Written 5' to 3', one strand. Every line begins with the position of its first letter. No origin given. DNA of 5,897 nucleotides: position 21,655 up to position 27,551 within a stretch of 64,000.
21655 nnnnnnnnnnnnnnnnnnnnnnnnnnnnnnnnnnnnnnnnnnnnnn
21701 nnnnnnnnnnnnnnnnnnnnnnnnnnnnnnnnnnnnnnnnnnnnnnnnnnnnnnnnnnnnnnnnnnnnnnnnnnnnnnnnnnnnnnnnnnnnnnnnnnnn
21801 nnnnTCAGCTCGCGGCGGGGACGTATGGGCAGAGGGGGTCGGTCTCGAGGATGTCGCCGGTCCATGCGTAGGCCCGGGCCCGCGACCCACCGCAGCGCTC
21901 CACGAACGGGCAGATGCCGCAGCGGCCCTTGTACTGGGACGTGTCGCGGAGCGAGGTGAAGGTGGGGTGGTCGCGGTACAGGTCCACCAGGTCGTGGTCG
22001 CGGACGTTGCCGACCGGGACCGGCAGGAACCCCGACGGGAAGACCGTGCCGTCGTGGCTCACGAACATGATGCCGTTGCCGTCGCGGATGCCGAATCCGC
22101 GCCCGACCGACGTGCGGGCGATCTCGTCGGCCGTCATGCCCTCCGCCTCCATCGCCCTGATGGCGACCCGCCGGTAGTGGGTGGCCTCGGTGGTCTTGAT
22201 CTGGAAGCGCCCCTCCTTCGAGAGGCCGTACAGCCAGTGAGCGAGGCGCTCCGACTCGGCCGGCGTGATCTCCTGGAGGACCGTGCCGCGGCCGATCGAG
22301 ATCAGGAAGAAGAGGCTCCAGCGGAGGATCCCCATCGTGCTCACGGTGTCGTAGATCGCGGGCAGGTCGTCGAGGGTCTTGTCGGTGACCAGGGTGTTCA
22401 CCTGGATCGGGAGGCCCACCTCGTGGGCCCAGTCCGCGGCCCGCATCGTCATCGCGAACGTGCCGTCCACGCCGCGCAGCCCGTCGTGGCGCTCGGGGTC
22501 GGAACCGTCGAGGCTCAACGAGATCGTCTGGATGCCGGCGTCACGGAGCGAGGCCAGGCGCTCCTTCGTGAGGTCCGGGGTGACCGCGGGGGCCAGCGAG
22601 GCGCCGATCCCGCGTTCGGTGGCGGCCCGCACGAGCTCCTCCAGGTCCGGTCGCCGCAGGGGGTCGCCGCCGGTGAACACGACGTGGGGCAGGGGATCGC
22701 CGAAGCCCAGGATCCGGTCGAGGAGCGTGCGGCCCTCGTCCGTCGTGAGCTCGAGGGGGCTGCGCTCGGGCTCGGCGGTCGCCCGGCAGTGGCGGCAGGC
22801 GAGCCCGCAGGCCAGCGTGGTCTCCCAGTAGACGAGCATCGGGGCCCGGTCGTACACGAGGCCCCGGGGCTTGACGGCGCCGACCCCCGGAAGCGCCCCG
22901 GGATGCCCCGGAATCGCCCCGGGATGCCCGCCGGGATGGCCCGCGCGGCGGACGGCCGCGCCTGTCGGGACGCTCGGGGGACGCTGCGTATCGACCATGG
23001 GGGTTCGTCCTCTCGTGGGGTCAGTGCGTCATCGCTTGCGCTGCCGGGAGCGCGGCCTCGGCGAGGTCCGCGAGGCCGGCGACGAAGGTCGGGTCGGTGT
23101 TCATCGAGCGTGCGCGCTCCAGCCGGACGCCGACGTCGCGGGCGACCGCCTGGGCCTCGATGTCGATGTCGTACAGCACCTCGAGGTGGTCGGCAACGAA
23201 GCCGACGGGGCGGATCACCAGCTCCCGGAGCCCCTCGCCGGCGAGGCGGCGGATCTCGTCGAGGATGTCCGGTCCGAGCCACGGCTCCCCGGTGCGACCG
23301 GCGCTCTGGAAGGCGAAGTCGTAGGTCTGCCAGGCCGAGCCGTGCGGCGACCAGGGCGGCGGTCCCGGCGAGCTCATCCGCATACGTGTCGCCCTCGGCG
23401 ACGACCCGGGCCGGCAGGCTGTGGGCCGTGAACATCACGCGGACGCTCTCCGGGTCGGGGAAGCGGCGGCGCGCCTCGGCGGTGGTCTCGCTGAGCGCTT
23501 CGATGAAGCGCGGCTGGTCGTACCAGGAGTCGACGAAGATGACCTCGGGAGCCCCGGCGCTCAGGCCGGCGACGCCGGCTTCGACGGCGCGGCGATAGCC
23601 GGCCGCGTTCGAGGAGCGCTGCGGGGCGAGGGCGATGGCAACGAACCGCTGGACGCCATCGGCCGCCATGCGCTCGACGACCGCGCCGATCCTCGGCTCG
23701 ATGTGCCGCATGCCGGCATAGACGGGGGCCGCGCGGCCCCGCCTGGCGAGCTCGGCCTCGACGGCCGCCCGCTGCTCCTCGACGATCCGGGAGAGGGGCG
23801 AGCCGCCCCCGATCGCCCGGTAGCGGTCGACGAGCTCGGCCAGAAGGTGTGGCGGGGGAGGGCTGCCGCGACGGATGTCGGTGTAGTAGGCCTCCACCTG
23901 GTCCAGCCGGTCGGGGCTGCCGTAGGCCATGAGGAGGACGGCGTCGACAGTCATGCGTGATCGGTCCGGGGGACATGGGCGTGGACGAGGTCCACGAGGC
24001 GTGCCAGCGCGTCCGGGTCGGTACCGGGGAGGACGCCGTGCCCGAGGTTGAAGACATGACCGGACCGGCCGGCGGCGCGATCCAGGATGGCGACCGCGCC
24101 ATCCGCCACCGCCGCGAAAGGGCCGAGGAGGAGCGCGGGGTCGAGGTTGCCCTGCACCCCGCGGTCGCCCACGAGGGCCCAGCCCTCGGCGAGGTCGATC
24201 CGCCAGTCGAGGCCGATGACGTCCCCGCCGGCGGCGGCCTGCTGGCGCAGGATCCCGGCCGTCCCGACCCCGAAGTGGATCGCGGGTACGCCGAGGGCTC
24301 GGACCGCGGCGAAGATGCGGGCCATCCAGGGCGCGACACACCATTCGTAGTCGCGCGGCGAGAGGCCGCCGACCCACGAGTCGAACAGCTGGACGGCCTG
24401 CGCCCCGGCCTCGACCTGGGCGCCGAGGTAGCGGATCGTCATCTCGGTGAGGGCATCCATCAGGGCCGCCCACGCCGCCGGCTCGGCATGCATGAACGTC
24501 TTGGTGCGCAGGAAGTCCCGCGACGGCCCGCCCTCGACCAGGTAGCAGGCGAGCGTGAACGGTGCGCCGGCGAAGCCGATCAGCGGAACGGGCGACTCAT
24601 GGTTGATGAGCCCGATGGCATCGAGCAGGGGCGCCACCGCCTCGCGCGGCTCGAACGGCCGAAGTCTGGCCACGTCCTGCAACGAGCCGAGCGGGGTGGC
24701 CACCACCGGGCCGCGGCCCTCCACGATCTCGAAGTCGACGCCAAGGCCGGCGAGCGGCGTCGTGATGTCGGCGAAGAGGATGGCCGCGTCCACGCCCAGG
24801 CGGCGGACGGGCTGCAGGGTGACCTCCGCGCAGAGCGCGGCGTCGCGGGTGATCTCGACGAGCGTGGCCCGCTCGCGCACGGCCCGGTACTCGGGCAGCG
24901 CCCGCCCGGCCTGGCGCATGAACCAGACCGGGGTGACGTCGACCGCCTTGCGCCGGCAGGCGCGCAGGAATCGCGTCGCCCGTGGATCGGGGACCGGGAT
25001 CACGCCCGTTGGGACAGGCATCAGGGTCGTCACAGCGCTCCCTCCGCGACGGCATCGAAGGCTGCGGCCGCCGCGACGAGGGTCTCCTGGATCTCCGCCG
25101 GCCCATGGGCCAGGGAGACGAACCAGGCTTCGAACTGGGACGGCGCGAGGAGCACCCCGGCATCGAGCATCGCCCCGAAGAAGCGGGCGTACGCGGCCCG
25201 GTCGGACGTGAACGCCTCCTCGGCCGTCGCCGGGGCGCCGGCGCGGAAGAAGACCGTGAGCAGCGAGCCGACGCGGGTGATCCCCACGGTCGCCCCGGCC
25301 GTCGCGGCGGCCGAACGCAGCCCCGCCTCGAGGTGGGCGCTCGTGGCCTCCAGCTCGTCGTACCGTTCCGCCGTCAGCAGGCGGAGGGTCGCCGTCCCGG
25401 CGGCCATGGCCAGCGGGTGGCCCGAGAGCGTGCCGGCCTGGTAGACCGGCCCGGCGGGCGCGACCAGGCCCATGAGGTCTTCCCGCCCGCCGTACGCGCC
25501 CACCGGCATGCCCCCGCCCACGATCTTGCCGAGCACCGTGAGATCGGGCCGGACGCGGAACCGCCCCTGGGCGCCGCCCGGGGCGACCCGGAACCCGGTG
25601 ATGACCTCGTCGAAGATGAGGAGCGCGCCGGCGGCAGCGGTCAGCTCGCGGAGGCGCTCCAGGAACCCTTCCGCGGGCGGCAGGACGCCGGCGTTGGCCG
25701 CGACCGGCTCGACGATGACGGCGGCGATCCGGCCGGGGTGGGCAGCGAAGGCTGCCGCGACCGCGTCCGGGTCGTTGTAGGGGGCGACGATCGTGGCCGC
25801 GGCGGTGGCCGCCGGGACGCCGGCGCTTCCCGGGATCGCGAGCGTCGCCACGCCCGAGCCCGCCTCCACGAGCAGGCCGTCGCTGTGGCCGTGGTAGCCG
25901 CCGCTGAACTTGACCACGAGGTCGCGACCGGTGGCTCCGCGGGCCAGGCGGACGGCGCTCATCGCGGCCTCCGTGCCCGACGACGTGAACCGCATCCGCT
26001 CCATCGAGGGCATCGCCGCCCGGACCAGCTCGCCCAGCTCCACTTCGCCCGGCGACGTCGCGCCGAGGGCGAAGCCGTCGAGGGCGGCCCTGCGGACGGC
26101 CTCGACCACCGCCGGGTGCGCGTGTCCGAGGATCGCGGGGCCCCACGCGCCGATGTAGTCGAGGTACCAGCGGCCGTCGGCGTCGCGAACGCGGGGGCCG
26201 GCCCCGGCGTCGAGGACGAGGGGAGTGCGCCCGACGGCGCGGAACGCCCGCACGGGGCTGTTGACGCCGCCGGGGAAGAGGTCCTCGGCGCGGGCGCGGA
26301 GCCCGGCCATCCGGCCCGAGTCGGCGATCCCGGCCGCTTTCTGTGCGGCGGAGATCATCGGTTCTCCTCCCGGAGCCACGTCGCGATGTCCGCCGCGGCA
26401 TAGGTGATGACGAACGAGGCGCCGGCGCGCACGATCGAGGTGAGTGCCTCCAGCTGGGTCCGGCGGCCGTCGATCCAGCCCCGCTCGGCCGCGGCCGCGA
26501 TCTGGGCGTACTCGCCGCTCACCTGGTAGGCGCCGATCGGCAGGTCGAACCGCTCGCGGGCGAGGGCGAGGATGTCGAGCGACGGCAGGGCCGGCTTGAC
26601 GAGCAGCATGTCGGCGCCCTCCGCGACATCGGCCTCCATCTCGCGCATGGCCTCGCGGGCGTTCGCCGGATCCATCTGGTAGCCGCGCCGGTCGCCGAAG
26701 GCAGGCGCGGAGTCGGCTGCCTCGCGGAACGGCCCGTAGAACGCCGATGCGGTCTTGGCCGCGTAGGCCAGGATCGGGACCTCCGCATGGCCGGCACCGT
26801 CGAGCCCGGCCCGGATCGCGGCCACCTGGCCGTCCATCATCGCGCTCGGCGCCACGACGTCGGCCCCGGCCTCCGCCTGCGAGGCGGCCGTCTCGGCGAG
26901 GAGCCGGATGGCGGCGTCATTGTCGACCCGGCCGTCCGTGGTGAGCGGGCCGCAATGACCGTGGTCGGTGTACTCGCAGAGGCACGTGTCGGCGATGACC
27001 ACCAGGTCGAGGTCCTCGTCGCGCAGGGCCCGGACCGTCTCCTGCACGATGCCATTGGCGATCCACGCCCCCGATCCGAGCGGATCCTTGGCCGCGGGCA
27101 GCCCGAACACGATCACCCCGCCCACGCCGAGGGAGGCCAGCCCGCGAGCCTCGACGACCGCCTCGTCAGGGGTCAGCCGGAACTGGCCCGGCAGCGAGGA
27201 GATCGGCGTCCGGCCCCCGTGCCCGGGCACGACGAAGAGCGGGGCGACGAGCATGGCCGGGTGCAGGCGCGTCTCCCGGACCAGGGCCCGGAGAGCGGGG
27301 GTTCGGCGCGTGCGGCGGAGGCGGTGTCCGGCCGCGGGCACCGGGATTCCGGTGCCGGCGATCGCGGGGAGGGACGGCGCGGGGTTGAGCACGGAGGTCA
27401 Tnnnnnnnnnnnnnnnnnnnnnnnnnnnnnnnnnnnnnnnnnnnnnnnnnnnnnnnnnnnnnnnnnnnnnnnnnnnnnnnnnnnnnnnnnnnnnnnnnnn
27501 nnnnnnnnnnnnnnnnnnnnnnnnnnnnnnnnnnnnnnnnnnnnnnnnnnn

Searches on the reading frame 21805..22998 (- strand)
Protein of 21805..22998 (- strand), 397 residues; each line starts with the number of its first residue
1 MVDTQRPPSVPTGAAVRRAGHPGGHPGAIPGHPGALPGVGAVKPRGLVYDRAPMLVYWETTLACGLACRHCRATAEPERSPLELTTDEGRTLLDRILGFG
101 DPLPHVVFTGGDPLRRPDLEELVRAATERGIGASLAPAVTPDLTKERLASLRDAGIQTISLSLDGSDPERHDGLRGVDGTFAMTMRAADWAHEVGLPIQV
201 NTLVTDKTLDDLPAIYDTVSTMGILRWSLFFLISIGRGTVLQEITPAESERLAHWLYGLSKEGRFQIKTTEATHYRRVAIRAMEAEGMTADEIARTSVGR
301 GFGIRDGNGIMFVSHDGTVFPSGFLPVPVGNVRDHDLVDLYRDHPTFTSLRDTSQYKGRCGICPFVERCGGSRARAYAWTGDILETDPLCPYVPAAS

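Call 71: search_protein_families(library=pfam, proteins=[window:21805-22998:-], max_evalue=0.00001)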
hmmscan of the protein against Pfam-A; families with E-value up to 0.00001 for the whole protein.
window:21805-22998:- (397 aa): 1 family
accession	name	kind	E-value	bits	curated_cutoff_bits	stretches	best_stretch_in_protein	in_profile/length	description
PF04055.27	Radical_SAM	-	3.6e-20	73.2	29.5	1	59-217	2-164/166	Radical SAM superfamily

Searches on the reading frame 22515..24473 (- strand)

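Call 71: search_protein_families(library=pfam, proteins=[window:22515-24473:-], max_evalue=0.00001)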
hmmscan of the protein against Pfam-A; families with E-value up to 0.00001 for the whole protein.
window:22515-24473:- (652 aa): 1 family
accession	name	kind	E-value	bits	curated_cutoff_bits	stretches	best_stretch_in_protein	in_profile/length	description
PF00762.24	Ferrochelatase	-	9.8e-44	150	27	1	177-383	2-224/317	Ferrochelatase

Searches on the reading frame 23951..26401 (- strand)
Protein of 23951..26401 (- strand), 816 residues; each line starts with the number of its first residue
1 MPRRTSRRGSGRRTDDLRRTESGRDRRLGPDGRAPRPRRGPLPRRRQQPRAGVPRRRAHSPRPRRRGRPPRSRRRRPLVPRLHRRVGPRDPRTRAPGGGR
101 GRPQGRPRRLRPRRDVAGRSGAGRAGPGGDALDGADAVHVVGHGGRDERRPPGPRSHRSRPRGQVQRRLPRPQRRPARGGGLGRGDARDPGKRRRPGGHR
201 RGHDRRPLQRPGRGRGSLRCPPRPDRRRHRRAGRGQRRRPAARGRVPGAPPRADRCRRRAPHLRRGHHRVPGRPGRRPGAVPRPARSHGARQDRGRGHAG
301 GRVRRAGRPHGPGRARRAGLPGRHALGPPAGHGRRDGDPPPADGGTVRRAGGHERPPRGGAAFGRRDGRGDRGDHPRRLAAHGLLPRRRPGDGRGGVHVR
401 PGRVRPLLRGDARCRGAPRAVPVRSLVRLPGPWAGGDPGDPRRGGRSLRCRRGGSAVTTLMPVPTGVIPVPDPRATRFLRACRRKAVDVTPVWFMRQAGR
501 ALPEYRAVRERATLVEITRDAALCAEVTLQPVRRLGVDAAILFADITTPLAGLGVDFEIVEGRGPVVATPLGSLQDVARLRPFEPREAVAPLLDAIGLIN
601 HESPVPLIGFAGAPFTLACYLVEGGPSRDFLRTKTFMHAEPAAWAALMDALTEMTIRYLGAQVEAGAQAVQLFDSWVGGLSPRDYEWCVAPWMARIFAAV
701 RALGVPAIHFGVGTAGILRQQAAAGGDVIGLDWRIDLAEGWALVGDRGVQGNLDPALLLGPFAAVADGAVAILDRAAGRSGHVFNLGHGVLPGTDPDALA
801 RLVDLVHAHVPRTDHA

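Call 5: search_protein_families(library=pfam, proteins=[window:23951-26401:-], max_evalue=0.01)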
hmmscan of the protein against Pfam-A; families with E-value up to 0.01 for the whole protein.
window:23951-26401:- (816 aa): 1 family
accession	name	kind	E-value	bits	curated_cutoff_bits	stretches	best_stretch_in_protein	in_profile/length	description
PF01208.23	URO-D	-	1.2e-120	403.1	23.9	1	475-808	3-345/346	Uroporphyrinogen decarboxylase (URO-D)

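Call 6: search_protein_families(library=ncbifam, proteins=[window:23951-26401:-], max_evalue=0.01)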
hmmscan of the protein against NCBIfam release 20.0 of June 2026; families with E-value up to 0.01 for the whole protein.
window:23951-26401:- (816 aa): 5 families
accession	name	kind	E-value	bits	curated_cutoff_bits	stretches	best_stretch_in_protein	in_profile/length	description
TIGR01464.1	hemE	equivalog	4.7e-117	390.8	302.95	1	478-807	2-337/338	uroporphyrinogen decarboxylase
TIGR01463.1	mtaA_cmuA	subfamily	7.5e-16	58.3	235.4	1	476-769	7-302/340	MtaA/CmuA family methyltransferase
NF004889.0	PRK06252.1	subfamily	1.4e-15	57.1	244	1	476-774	8-305/340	methylcobalamin:coenzyme M methyltransferase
NF041608.1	methylcob_mtaseMtbA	equivalog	2.7e-13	49.7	600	1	476-760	8-290/339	methylcobamide:CoM methyltransferase MtbA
NF040654.1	MtaA_Meth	equivalog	4.1e-09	35.8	400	1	476-756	5-284/337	methylcobamide:CoM methyltransferase MtaA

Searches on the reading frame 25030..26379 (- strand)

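Call 71: search_protein_families(library=pfam, proteins=[window:25030-26379:-], max_evalue=0.00001)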
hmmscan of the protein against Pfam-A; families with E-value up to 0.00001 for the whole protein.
window:25030-26379:- (449 aa): 1 family
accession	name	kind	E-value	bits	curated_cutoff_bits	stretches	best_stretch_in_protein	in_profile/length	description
PF00202.27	Aminotran_3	-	4.2e-63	213.8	30.5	1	51-413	8-373/403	Aminotransferase class-III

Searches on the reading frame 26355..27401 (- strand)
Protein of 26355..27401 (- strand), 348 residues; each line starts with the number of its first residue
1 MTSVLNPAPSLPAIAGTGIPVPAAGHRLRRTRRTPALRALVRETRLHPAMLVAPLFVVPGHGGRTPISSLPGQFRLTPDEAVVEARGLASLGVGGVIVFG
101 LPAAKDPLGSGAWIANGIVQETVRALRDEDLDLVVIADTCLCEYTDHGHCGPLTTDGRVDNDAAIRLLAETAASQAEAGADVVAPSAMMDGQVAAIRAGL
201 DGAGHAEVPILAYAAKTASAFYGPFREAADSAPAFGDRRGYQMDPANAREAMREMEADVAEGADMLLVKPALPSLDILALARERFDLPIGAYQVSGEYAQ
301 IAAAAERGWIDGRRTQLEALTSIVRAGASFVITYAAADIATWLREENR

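Call 5: search_protein_families(library=pfam, proteins=[window:26355-27401:-], max_evalue=0.01)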
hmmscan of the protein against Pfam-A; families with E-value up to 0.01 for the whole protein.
window:26355-27401:- (348 aa): 1 family
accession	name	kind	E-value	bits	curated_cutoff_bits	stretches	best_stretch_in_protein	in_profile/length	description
PF00490.27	ALAD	-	5.8e-132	440.1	24.6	1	26-342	2-317/317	Delta-aminolevulinic acid dehydratase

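Call 6: search_protein_families(library=ncbifam, proteins=[window:26355-27401:-], max_evalue=0.01)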
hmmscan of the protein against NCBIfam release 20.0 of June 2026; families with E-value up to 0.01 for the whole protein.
window:26355-27401:- (348 aa): 2 families
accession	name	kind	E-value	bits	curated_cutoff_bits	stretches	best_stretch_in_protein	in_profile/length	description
NF006762.1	PRK09283.1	equivalog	2.5e-134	447.7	297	1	26-345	6-326/327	porphobilinogen synthase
NF009923.0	PRK13384.1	equivalog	1.1e-110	370.1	507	1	26-345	9-326/327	porphobilinogen synthase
